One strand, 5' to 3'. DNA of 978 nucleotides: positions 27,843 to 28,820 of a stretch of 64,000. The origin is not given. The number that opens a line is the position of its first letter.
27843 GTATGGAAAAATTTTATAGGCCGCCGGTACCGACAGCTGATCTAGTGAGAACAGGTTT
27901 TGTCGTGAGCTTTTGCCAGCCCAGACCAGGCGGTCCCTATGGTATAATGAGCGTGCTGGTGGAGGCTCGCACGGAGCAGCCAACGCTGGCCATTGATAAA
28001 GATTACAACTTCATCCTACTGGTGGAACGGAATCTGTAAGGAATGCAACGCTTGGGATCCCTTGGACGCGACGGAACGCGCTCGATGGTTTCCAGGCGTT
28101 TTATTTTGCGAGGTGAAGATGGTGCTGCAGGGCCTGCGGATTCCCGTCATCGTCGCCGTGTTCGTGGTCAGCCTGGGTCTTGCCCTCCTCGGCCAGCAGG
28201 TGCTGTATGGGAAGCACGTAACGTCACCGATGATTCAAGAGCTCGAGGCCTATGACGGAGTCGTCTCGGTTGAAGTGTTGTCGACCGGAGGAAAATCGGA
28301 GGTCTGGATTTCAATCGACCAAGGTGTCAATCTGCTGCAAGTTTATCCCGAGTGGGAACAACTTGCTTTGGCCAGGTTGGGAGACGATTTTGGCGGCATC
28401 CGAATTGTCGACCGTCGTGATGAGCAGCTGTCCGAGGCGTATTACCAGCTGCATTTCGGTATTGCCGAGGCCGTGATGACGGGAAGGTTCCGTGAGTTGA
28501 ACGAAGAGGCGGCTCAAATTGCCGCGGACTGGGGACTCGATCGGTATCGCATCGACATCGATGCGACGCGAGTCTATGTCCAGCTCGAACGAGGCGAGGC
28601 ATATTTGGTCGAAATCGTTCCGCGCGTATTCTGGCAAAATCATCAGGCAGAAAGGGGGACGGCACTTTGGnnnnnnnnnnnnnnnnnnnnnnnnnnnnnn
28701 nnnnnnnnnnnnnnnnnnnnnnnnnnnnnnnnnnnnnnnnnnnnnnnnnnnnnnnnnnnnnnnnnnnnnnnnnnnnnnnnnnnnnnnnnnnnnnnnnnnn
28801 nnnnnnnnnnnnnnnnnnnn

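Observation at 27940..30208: Two-gene operon: small membrane-anchored protein plus periplasmic-domain-less FtsH-like AAA protease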

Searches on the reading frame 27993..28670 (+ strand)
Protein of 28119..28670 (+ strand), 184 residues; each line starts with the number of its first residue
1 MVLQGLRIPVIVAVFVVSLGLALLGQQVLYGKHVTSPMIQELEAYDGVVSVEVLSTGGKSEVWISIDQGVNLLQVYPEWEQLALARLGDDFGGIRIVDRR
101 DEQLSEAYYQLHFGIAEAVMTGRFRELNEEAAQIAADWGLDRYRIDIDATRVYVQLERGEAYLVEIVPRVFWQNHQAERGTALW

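Call 3: search_protein_families(library=pfam, proteins=[window:28119-28670:+, window:27993-28670:+], max_evalue=0.01)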
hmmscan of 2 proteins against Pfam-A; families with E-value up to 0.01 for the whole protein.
window:28119-28670:+ (184 aa): 0 families

window:27993-28670:+ (226 aa): 0 families

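Call 4: search_protein_families(library=ncbifam, proteins=[window:28119-28670:+], max_evalue=0.01)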
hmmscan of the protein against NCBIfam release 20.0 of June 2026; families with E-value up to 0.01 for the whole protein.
window:28119-28670:+ (184 aa): 0 families

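Call 5: find_homologous_proteins(query=window:28119-28670:+, max_evalue=0.001)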
Query window:28119-28670:+ (184 aa): 5 proteins with E <= 0.001 among 447 candidates.
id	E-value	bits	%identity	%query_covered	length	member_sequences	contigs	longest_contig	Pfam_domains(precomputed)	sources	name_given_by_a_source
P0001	1.2e-92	327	83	99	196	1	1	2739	-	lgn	-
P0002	4.0e-90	319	82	100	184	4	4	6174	-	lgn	-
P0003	1.2e-89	317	82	100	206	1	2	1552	-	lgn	-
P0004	6.4e-75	269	68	99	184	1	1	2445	-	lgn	-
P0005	7.7e-54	200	54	97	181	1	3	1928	-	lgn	-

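Call 14: search_protein_representatives(alignment_id=A1)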
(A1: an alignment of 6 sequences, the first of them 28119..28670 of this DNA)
Query: 6 sequences, 184 profile positions. Proteins with E-value up to 0.001 (for the whole library): 630; up to 1e-10: 352; up to 1e-30: 14. The best 150 are listed.
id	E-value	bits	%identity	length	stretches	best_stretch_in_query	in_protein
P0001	1.7e-101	353.7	-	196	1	2-184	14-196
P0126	7.9e-61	221.1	-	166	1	19-181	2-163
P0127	6.9e-43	162.6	-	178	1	1-173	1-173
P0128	1.5e-40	155.0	-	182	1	3-172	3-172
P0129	2.2e-39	151.2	-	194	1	5-172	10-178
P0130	1.6e-33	132.1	-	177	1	3-170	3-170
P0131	2.4e-33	131.5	-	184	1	3-172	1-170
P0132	2.5e-33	131.4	-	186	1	3-184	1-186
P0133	2.4e-32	128.2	-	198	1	3-170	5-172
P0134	2.0e-31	125.3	-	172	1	3-170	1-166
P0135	3.6e-31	124.4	-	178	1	2-171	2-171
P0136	4.0e-31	124.3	-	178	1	3-173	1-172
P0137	5.3e-31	123.9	-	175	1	4-171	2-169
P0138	8.5e-31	123.2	-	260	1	2-170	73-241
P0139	1.3e-30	122.6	-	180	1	1-170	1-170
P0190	1.5e-22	96.3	-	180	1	3-170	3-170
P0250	1.1e-18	83.8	-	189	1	4-171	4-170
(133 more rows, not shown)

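Call 18: search_solved_structures(query=A2, max_evalue=10)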
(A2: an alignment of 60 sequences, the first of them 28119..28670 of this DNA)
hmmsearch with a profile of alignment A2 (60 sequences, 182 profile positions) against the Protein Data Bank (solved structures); distinct sequences matched with E-value up to 10: 4.
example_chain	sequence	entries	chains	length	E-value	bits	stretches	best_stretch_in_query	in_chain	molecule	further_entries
2jvf_A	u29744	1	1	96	0.011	18.4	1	51-107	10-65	de novo protein M7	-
4k0e_A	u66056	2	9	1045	0.8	12.4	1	19-99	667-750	Heavy metal cation tricomponent efflux pump ZneA(CzcA-like)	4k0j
3ga2_A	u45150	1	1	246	1.5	11.6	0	52-112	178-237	Endonuclease V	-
9lyq_B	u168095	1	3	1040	2.9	10.6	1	29-85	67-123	Multidrug resistance protein MdtB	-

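Call 19: search_protein_families(library=pfam, alignment_id=A2, max_evalue=0.1)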
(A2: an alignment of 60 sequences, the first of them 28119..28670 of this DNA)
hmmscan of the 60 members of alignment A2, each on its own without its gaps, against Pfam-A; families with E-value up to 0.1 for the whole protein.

A. member 1, window:28119-28670:+ (184 aa): 0 families

B. families by the number of members that match (of 60 scanned): 27 families (the first 25 are shown)
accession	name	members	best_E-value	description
PF19803.4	DUF6286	6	4.6e-05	Family of unknown function (DUF6286)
PF00403.32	HMA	3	0.036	Heavy-metal-associated domain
PF13512.12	TPR_18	1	0.00029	Tetratricopeptide repeat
PF22025.1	ThiI_fer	1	0.0069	ThiI ferredoxin-like domain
PF04977.20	DivIC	1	0.0092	Septum formation initiator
PF15915.11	BAT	1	0.01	GAF and HTH_10 associated domain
PF04456.17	DUF503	1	0.013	Protein of unknown function (DUF503)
PF11337.13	DUF3139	1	0.017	Protein of unknown function (DUF3139)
PF00873.25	ACR_tran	1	0.033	AcrB/AcrD/AcrF family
PF05235.19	CHAD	1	0.034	CHAD domain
PF17935.6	TetR_C_27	1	0.042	Tetracyclin repressor-like, C-terminal domain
PF07811.17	TadE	1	0.046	TadE-like protein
PF22551.1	TY-Chap1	1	0.049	T3SS (YopN, CesT) and YbjN peptide-binding chaperone 1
PF07869.17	DUF1656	1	0.051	Protein of unknown function (DUF1656)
PF25284.1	DUF7874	1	0.052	Family of unknown function (DUF7874)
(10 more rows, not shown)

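Call 22: predict_structure(alignment_id=A2)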
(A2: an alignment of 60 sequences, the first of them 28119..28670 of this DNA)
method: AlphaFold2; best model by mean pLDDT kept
length: 184 residues; sequences in the alignment: 60
mean_pLDDT: 91.1   pTM: 0.77
mean pLDDT of the five models: 91.1, 91.0, 90.6, 90.4, 89.9
residues with pLDDT >= 90: 147; 70-90: 15; 50-70: 22; < 50: 0
segments of 3 or more residues with pLDDT < 50: none
pLDDT, mean of each block of 10 residues (from residue 1): 78 96 79 79 97 94 96 97 96 97 98 96 97 98 97 98 96 63 62
secondary structure, 60 per line:
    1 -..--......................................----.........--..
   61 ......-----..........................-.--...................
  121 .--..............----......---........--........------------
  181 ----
elements in order: H8-43 E48-56 E59-66 H72-90 E91-97 H102-121 H124-137 E142-147 E151-158 E161-168

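Call 28: fold_search(model_id=the predicted structure, library=pdb)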
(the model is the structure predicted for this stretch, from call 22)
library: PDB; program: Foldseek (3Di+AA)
matches with E <= 10: 1244; with E <= 0.001: 1
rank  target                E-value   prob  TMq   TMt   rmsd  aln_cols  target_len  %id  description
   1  9bh5_AD               5.3e-04  0.99  0.31  0.28  14.2       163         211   18  High-resolution C. elegans 80S ribosome structure - class 1 (released 2024-09-04)
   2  5xyi_D                1.5e-03  0.94  0.26  0.23  14.8       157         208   15  Small subunit of Trichomonas vaginalis ribosome (released 2017-08-30)
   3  8g5y_SD               2.0e-03  0.97  0.32  0.27  14.7       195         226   13  mRNA decoding in human is kinetically and structurally distinct from bacteria (IC state) (released 2023-04-19)
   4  8ip8_ia               2.4e-03  0.94  0.28  0.25  14.6       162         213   16  Wheat 80S ribosome stalled on AUG-Stop boron dependently (released 2024-02-21)
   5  7pzy_E                2.4e-03  0.94  0.28  0.24  14.6       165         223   19  Structure of the vacant Candida albicans 80S ribosome (released 2022-05-18)
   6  4bsz_A                2.7e-03  0.94  0.29  0.28  22.4       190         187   13  Crystal Structure of the Yeast Ribosomal Protein Rps3 in Complex with its Chaperone Yar1 (released 2013-09-04)
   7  8jiw_BD               2.7e-03  0.89  0.27  0.25  15.5       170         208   16  Atomic structure of wheat ribosome reveals unique features of the plant ribosomes (released 2024-03-27)
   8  5lzs_DD               2.9e-03  0.99  0.34  0.28  14.0       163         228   15  Structure of the mammalian ribosomal elongation complex with aminoacyl-tRNA, eEF1A, and didemnin B (released 2016-11-30)
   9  8r57_F                3.1e-03  0.93  0.29  0.26  14.5       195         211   14  CryoEM structure of wheat 40S ribosomal subunit, head domain (released 2023-12-27)
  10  7oyc_D2               3.3e-03  0.97  0.32  0.27  14.7       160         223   16  Cryo-EM structure of the Xenopus egg 80S ribosome (released 2022-07-20)
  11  4uje_BD               3.5e-03  0.87  0.26  0.24  14.4       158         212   17  Regulation of the mammalian elongation cycle by 40S subunit rolling: a eukaryotic-specific ribosome rearrangement (released 2014-07-16)
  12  9h3g_AA               3.7e-03  0.95  0.31  0.28  14.2       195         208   14  Structure of the Arabidopsis thaliana 80S ribosome in complex with P- and E-site tRNAs and mRNA (released 2026-02-04)
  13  9zrg_AD               3.7e-03  0.89  0.28  0.24  14.8       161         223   17  Structure of naked mole-rat ribosome (non-rotated) (released 2026-02-18)
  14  9kkf_SD               3.9e-03  0.95  0.31  0.26  14.7       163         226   16  Structure of the human 40S ribosome complexed with HCV IRES and eIF3 (released 2025-12-03)
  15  8q5i_E                3.9e-03  0.94  0.29  0.26  14.1       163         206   16  Structure of Candida albicans 80S ribosome in complex with cephaeline (released 2023-09-13)
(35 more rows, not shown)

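Call 31: find_homologous_proteins(query=A2, max_evalue=0.001)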
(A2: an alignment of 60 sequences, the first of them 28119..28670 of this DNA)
Query A2 (60 sequences) (184 aa, profile of the alignment): 10 proteins with E <= 0.001 among 3942 candidates.
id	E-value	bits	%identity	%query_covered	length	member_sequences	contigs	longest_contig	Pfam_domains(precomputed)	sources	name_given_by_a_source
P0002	1.6e-59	218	82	100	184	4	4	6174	-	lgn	-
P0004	8.9e-59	216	68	99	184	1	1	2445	-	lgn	-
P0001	1.2e-58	216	83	99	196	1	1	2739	-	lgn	-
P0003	1.4e-58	215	82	100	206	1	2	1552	-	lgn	-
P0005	9.4e-57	209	54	97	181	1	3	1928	-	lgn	-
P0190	1.6e-51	192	25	80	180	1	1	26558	-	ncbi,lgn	-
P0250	1.2e-50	190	28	91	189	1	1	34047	-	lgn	-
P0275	1.4e-48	183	26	79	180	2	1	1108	-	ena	-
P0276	1.9e-48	182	25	92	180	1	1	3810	-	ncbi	-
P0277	1.6e-46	176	26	80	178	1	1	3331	-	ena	-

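Call 46: search_protein_families(library=ncbifam, alignment_id=A2, max_evalue=0.1)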
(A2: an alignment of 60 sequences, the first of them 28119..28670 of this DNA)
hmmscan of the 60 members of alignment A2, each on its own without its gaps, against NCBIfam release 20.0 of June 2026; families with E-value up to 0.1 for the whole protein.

A. member 1, window:28119-28670:+ (184 aa): 0 families

B. families by the number of members that match (of 60 scanned): 44 families (the first 25 are shown)
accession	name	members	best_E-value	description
NF033617.1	RND_permease_2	3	0.028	multidrug efflux RND transporter permease subunit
NF042999.1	bketothiol_BktB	2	0.0009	beta-ketothiolase BktB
NF047957.1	CopZ_AFE_1862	2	0.018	CopZ family metallochaperone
NF007449.0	PRK10014.1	1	0.00015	Mal regulon transcriptional regulator MalI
NF007688.0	PRK10364.1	1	0.00042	two-component system sensor histidine kinase ZraS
NF038263.1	prot_phos_SiaA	1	0.00055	biofilm regulation protein phosphatase SiaA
NF045898.1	ArgS_rel_codon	1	0.002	ArgS-related anticodon-binding protein NrtL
TIGR01009.1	rpsC_bact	1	0.0034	30S ribosomal protein S3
TIGR03573.1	WbuX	1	0.0038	N-acetyl sugar amidotransferase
NF005446.0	PRK07035.1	1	0.0046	SDR family oxidoreductase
NF000592.1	PRK00013.1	1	0.0069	chaperonin GroEL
NF041849.1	trans_regNmlR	1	0.0076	stress response transcriptional regulator NmlR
TIGR02348.1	GroEL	1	0.0078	chaperonin GroEL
TIGR03178.1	allantoinase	1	0.0085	allantoinase AllB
NF009488.0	PRK12850.1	1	0.01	chaperonin GroEL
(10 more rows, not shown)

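Call 58: search_protein_families(library=padloc, proteins=[window:28119-28670:+], max_evalue=0.001)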
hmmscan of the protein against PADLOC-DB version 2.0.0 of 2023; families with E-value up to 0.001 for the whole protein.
window:28119-28670:+ (184 aa): 0 families

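Call 70: find_encoding_contigs(protein=P0190, flank=4000, max_places=2)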
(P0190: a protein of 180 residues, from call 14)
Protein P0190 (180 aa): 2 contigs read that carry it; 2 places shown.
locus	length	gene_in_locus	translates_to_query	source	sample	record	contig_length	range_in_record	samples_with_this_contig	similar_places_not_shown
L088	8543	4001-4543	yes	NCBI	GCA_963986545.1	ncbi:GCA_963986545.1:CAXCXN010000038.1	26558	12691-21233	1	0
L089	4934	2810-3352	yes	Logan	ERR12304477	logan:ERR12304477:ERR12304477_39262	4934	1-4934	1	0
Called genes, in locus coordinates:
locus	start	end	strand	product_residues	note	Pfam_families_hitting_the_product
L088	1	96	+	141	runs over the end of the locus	PF01989:AcnX_swivel_put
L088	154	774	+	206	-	PF04199:Cyclase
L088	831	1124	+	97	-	PF09876:DUF2103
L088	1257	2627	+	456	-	PF00919:UPF0004, PF04055:Radical_SAM, PF18693:TRAM_2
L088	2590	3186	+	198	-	PF01066:CDP-OH_P_transf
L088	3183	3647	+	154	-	PF04608:PgpA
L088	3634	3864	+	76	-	PF11146:DUF2905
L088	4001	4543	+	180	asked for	-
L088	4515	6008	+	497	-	PF00004:AAA, PF17862:AAA_lid_3, PF01434:Peptidase_M41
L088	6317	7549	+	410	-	PF00994:MoCF_biosynth, PF18146:CinA_KH, PF02464:CinA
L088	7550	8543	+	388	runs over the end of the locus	PF13424:TPR_12 (weak), PF12895:ANAPC3 (weak), PF13424:TPR_12 (weak), PF00515:TPR_1 (weak), PF07719:TPR_2 (weak), PF13414:TPR_11, PF13431:TPR_17 (weak), PF14559:TPR_19 (weak), +13 more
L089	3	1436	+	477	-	?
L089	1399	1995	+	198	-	PF01066:CDP-OH_P_transf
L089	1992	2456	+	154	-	PF04608:PgpA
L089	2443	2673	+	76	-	PF11146:DUF2905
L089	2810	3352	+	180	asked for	-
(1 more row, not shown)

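Call 71: find_encoding_contigs(protein=P0250, flank=4000, max_places=2)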
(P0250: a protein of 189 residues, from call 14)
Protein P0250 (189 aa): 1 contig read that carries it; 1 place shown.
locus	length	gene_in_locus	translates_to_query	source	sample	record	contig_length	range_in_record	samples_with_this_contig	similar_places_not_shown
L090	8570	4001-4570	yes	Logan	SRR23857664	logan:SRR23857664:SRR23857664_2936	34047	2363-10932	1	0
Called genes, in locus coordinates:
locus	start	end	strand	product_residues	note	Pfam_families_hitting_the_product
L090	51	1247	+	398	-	PF00581:Rhodanese, PF26341:AAA_SelU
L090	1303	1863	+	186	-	PF13464:RodZ_C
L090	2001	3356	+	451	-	PF00919:UPF0004, PF04055:Radical_SAM, PF18693:TRAM_2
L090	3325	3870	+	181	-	PF01066:CDP-OH_P_transf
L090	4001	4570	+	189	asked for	-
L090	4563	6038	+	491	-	PF00004:AAA, PF17862:AAA_lid_3, PF01434:Peptidase_M41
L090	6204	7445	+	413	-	PF00994:MoCF_biosynth, PF18146:CinA_KH, PF02464:CinA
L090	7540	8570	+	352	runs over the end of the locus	PF00154:RecA_N, PF08423:Rad51, PF06745:ATPase, PF27531:MT3502_N (weak), PF21096:RecA_C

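Call 72: find_encoding_contigs(protein=P0276, flank=4000, max_places=2)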
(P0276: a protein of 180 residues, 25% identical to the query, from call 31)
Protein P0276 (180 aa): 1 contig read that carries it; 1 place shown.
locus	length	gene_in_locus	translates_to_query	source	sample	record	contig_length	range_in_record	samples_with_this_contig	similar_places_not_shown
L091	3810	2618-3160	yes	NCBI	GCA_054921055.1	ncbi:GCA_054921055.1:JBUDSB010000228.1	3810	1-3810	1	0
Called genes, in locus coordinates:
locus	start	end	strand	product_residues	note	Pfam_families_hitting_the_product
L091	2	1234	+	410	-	?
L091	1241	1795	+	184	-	PF01066:CDP-OH_P_transf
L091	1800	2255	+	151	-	PF04608:PgpA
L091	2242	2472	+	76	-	PF11146:DUF2905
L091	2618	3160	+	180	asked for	-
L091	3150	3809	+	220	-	?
